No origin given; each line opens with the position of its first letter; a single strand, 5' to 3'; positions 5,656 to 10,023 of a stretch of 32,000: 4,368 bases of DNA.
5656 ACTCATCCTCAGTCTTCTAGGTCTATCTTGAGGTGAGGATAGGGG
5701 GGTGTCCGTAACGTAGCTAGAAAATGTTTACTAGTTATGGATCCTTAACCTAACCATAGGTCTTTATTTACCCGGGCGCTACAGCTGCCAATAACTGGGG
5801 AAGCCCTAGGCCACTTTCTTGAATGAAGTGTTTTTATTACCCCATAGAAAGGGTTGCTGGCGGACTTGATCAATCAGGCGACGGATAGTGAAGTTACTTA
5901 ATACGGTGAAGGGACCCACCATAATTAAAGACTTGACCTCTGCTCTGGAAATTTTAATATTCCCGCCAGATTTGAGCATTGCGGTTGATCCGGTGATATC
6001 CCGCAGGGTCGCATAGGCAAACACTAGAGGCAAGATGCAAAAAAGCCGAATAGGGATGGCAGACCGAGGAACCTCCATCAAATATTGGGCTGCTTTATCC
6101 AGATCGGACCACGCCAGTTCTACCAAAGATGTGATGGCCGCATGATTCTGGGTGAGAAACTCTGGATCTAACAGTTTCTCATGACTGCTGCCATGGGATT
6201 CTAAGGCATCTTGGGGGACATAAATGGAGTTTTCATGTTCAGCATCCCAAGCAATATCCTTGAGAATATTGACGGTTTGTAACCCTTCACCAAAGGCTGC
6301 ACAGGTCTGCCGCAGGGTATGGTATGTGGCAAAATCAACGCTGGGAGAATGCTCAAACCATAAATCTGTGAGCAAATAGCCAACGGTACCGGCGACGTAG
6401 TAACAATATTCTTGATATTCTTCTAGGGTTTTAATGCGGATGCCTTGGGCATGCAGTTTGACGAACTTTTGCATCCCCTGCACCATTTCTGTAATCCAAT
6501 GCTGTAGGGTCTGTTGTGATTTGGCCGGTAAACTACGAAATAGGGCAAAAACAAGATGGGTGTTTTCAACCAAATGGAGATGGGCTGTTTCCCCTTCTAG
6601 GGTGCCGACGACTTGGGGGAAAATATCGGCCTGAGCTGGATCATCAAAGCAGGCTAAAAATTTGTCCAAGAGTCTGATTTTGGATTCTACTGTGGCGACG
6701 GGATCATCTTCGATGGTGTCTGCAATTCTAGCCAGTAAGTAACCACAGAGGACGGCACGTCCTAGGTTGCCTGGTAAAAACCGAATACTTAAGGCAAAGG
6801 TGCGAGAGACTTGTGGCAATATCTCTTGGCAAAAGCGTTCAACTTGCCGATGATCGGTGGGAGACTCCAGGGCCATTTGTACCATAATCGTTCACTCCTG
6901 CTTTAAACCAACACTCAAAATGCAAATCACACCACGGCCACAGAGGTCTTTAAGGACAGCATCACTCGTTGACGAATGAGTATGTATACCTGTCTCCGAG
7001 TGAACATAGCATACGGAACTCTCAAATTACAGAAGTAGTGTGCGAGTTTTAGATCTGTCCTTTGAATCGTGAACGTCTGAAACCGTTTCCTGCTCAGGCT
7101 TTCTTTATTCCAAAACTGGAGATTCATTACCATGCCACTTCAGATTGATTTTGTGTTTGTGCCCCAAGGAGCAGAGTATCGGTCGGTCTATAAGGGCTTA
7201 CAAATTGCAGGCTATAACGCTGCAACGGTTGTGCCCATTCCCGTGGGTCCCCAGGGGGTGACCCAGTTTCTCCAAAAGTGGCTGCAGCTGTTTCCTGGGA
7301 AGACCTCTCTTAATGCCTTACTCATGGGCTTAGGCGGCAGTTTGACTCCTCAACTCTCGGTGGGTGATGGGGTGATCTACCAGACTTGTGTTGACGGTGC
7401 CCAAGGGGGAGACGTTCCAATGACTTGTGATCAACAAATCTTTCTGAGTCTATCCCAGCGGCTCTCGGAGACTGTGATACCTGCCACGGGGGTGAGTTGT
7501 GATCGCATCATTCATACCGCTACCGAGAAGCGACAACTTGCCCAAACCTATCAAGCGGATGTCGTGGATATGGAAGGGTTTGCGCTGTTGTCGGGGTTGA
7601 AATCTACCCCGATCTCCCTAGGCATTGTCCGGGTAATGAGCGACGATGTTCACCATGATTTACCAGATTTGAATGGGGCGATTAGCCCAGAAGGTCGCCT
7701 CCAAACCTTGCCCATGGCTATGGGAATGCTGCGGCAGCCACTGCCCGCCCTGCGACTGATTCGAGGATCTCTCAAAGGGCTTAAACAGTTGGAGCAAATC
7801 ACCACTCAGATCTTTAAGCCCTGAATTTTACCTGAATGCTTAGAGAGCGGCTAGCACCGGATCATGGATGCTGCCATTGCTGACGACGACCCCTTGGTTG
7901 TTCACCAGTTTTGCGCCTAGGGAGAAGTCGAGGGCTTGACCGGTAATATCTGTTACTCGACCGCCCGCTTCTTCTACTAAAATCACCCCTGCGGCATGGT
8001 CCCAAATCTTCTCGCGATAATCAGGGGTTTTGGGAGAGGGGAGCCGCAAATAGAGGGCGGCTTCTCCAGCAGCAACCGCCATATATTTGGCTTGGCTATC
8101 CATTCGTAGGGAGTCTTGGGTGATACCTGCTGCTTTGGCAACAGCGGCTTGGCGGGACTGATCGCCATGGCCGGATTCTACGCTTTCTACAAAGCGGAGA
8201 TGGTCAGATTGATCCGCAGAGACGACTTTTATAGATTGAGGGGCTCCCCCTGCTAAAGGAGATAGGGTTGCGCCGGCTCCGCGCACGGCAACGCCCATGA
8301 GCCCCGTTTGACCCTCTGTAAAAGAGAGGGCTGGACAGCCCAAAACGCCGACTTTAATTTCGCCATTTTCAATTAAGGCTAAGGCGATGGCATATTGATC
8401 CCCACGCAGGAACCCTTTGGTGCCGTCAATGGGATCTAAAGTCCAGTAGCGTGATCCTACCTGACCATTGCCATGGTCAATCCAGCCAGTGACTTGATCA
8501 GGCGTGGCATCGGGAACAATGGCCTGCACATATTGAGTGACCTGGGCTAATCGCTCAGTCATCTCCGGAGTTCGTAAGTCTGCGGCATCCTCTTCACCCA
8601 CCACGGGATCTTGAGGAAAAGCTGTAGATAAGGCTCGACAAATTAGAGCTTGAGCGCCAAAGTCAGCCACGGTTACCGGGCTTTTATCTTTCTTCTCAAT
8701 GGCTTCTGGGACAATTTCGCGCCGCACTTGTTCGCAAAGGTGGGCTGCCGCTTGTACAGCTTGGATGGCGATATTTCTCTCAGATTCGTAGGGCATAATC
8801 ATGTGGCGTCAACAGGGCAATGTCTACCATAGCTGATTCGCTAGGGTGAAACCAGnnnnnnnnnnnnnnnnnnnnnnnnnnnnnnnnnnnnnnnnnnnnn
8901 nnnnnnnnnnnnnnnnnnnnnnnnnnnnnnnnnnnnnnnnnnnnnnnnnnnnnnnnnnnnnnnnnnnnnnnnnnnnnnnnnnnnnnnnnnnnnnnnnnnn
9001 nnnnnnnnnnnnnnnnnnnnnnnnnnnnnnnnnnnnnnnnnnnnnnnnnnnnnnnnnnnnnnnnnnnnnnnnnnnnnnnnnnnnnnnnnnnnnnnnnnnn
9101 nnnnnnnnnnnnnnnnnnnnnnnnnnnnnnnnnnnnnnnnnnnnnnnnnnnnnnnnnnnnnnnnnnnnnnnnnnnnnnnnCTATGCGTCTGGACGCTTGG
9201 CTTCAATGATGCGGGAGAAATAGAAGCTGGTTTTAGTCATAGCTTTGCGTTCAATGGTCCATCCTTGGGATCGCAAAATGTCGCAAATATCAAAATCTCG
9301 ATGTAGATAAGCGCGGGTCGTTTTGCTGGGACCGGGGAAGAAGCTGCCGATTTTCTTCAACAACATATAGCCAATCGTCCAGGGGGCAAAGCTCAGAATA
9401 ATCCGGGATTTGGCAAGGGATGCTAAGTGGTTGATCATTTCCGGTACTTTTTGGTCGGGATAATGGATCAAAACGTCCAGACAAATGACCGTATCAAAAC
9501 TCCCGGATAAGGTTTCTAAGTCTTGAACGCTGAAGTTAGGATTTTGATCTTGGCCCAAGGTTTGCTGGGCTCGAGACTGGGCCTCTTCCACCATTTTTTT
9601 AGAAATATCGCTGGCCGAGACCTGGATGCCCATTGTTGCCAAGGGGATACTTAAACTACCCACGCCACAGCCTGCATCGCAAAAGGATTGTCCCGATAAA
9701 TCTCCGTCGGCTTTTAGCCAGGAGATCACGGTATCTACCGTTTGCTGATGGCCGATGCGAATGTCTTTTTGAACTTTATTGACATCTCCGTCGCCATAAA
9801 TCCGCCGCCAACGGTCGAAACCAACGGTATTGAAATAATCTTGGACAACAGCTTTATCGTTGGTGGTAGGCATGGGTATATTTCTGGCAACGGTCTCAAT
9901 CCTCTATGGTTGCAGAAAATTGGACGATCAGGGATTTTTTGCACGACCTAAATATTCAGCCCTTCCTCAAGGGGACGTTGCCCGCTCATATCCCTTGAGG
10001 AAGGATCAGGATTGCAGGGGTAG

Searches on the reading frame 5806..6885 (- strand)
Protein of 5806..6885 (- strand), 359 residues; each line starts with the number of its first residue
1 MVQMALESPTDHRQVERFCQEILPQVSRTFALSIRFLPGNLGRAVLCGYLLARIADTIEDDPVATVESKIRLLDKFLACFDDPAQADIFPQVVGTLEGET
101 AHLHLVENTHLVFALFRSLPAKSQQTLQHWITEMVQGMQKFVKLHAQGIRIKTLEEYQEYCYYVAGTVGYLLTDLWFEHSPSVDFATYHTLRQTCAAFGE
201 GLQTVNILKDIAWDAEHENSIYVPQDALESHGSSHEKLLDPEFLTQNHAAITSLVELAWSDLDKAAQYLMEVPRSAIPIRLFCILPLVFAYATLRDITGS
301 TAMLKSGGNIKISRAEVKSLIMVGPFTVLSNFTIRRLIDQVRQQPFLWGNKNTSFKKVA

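Call 84: search_protein_families(library=pfam, proteins=[window:5806-6885:-], max_evalue=0.0001)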
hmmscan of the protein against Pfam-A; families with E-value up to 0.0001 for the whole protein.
window:5806-6885:- (359 aa): 1 family
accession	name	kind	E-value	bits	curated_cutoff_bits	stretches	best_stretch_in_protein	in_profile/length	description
PF00494.24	SQS_PSY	-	2.6e-53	181.8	26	1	24-314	2-261/263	Squalene/phytoene synthase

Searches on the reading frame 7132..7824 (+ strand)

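Call 84: search_protein_families(library=pfam, proteins=[window:7132-7824:+], max_evalue=0.0001)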
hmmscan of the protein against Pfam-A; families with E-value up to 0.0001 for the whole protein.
window:7132-7824:+ (230 aa): 1 family
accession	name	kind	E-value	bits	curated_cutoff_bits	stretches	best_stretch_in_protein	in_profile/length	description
PF01048.26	PNP_UDP_1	-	2.1e-06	27.8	25.1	1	64-172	75-203/233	Phosphorylase superfamily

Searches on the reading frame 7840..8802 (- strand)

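Call 84: search_protein_families(library=pfam, proteins=[window:7840-8802:-], max_evalue=0.0001)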
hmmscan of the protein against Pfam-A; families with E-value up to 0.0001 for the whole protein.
window:7840-8802:- (320 aa): 1 family
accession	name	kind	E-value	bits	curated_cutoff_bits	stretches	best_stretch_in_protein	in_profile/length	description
PF00459.30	Inositol_P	-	1.1e-49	169.8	27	1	9-318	6-263/271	Inositol monophosphatase family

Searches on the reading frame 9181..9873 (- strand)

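Call 84: search_protein_families(library=pfam, proteins=[window:9181-9873:-], max_evalue=0.0001)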
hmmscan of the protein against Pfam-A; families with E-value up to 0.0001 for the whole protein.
window:9181-9873:- (230 aa): 7 families
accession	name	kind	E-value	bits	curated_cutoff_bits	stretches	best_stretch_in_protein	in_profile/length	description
PF07109.17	Mg-por_mtran_C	-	1.9e-37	128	27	1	131-227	1-97/97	Magnesium-protoporphyrin IX methyltransferase C-terminus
PF13649.12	Methyltransf_25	-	8.5e-15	55.7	27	1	65-155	2-94/97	Methyltransferase domain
PF08242.18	Methyltransf_12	-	8.6e-13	49.3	30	1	66-155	2-93/98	Methyltransferase domain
PF13847.12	Methyltransf_31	-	7.7e-12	45.6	27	1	60-156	3-103/145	Methyltransferase domain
PF08241.18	Methyltransf_11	-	3.2e-11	44.1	21.2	1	66-141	2-76/95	Methyltransferase domain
PF13489.12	Methyltransf_23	-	1.7e-10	41.3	27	1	59-159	21-113/164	Methyltransferase domain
PF02353.26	CMAS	-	8.3e-05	22.5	27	0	60-152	62-154/273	Mycolic acid cyclopropane synthetase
